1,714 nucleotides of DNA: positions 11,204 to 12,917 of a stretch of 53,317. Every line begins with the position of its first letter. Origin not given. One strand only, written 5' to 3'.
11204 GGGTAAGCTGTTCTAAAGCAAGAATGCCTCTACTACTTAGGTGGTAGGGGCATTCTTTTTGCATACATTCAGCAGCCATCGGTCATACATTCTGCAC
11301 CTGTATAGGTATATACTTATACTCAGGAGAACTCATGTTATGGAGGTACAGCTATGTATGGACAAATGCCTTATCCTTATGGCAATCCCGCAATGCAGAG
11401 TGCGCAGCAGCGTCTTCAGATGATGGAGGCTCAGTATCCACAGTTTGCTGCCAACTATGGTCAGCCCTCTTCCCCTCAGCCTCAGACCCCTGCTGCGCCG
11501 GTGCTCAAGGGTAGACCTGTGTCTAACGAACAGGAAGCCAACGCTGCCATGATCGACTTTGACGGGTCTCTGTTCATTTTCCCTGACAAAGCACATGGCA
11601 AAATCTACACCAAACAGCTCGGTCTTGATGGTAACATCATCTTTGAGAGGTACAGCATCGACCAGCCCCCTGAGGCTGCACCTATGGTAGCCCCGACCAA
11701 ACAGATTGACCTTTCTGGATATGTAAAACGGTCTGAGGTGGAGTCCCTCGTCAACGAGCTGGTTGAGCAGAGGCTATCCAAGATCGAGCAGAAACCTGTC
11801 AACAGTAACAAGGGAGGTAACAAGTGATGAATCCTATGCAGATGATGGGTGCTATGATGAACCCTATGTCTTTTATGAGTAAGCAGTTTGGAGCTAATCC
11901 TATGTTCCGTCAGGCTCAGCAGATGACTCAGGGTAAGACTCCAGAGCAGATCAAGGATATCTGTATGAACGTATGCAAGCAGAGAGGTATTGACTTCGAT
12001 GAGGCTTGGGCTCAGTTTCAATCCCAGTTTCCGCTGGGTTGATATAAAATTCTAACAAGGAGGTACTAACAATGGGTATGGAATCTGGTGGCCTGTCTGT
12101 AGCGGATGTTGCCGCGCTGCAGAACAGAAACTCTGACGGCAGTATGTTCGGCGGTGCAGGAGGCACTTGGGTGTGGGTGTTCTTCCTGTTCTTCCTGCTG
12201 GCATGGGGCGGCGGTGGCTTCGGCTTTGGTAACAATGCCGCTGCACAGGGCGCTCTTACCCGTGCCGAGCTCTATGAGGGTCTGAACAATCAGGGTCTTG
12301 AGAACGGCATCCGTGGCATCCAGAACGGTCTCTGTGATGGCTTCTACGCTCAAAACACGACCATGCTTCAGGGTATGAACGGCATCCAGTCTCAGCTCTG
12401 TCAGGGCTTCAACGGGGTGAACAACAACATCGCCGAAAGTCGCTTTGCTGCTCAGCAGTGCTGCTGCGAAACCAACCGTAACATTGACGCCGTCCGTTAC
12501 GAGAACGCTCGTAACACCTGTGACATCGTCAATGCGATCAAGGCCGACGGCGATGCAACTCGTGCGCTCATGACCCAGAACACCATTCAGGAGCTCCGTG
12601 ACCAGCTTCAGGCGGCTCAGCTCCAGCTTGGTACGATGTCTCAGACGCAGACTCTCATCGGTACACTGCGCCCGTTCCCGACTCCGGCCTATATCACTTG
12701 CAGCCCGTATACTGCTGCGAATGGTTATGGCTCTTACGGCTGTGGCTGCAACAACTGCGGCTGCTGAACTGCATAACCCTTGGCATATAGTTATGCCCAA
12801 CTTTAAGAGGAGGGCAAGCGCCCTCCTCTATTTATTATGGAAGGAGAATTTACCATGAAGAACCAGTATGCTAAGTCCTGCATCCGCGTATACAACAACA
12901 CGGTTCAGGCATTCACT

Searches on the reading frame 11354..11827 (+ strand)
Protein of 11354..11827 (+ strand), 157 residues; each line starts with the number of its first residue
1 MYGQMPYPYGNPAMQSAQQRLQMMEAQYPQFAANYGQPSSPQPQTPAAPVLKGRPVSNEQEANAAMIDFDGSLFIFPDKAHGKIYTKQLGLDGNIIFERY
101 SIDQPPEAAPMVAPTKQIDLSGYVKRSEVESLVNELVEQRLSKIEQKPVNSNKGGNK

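Call 41: search_protein_families(library=phrogs, proteins=[window:11354-11827:+], max_evalue=0.00001)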
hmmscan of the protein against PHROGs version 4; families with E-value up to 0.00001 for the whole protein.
window:11354-11827:+ (157 aa): 1 family
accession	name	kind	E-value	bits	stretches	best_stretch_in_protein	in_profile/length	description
phrog_21718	-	unknown function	4.1e-06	27.8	1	2-145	9-148/159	-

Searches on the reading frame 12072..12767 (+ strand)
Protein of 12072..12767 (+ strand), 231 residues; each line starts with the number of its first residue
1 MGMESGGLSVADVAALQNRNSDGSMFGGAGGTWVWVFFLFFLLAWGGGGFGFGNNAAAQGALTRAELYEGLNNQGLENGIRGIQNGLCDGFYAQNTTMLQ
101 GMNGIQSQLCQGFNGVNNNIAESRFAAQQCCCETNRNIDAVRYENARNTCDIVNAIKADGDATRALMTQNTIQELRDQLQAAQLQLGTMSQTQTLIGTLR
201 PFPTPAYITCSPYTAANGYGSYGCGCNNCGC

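Call 41: search_protein_families(library=phrogs, proteins=[window:12072-12767:+], max_evalue=0.00001)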
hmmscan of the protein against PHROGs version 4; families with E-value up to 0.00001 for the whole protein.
window:12072-12767:+ (231 aa): 1 family
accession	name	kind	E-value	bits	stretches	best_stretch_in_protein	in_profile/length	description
phrog_16490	-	unknown function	7.8e-36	125.2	1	2-192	2-211/286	-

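Call 74: search_protein_families(library=pfam, proteins=[window:12072-12767:+], max_evalue=0.001)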
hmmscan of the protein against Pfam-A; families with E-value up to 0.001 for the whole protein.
window:12072-12767:+ (231 aa): 0 families
